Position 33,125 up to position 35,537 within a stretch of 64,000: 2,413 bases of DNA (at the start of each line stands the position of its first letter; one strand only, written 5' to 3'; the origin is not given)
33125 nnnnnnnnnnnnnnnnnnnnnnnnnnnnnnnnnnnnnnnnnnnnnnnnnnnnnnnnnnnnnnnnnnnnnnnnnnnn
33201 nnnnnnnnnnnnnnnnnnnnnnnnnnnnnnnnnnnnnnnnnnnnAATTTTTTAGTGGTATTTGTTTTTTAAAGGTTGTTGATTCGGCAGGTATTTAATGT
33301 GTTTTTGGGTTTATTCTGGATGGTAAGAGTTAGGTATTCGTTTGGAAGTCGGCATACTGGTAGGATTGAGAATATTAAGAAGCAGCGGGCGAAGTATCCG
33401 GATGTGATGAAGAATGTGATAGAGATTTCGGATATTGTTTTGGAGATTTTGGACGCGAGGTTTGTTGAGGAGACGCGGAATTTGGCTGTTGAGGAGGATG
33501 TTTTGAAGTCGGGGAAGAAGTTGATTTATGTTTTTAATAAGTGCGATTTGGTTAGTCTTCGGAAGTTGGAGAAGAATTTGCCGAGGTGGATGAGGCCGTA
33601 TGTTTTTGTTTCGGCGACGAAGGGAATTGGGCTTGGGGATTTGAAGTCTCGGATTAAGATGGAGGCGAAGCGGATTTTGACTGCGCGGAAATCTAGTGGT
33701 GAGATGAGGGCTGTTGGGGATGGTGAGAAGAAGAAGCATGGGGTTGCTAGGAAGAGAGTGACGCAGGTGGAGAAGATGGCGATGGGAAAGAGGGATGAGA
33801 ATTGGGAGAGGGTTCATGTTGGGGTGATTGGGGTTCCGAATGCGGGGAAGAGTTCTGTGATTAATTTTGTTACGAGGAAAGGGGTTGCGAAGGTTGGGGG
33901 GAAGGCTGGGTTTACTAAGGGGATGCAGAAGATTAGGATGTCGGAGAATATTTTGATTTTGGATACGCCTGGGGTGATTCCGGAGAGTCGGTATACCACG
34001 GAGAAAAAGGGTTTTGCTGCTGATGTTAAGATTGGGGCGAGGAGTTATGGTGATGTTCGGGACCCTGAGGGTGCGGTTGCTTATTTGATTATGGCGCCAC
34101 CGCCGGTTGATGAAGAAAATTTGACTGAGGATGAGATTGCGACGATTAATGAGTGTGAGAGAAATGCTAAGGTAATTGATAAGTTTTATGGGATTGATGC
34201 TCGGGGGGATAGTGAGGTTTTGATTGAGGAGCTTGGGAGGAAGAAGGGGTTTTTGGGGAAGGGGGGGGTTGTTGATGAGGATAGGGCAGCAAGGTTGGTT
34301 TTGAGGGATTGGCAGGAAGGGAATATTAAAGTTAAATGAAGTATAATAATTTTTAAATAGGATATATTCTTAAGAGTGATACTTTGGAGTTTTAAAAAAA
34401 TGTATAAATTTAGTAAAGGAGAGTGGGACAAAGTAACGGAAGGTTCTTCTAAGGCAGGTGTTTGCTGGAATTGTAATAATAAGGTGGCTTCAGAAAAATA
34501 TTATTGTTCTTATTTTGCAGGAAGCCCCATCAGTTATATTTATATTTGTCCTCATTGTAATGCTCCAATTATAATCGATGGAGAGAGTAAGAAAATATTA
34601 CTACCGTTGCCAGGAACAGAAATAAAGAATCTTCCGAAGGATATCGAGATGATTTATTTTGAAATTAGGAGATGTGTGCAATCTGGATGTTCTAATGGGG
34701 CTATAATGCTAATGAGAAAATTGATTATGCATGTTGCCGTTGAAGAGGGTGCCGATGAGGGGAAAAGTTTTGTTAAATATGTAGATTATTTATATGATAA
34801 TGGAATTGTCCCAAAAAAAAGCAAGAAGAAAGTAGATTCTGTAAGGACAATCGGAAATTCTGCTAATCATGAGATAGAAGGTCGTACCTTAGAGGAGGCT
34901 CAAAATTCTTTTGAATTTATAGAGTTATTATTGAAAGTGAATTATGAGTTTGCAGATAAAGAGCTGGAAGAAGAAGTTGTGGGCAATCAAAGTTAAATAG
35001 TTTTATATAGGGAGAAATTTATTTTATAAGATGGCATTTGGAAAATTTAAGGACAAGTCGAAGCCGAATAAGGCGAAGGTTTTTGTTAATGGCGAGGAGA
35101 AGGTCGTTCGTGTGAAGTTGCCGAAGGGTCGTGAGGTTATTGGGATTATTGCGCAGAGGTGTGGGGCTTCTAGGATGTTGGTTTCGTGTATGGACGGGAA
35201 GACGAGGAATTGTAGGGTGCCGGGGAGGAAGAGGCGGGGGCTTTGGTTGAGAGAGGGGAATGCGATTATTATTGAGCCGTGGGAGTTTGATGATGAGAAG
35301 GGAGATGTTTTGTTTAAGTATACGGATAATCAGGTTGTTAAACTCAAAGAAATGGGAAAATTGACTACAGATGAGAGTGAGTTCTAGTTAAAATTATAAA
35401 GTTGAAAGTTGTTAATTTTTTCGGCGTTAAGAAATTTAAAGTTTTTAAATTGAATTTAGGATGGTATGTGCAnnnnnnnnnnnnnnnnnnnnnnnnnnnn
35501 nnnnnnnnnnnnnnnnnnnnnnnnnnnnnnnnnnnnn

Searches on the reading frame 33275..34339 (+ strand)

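Call 88: search_protein_families(library=pfam, proteins=[window:33275-34339:+], max_evalue=0.0001)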
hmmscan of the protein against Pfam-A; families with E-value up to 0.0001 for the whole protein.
window:33275-34339:+ (354 aa): 3 families
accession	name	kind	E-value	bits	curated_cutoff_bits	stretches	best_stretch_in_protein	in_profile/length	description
PF01926.29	MMR_HSR1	-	2.9e-15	56.8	21.9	1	181-239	1-59/113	50S ribosome-binding GTPase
PF02421.24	FeoB_N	-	7.2e-10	39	27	1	181-245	2-68/156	Ferrous iron transport protein B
PF16897.10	MMR_HSR1_Xtn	-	9.3e-05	22.8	35.2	0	82-127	57-100/106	C-terminal region of MMR_HSR1 domain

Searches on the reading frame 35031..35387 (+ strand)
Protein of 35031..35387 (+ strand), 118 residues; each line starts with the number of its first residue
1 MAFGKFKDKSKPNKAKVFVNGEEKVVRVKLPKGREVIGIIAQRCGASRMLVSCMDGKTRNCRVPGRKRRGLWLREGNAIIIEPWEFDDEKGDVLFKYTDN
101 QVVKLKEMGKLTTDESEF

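Call 88: search_protein_families(library=pfam, proteins=[window:35031-35387:+], max_evalue=0.0001)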
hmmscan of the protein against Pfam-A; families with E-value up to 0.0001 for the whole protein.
window:35031-35387:+ (118 aa): 1 family
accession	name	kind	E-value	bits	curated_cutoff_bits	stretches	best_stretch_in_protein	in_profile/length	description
PF01176.25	eIF-1a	-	2.7e-16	59.4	30.2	1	35-96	2-64/64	Translation initiation factor 1A / IF-1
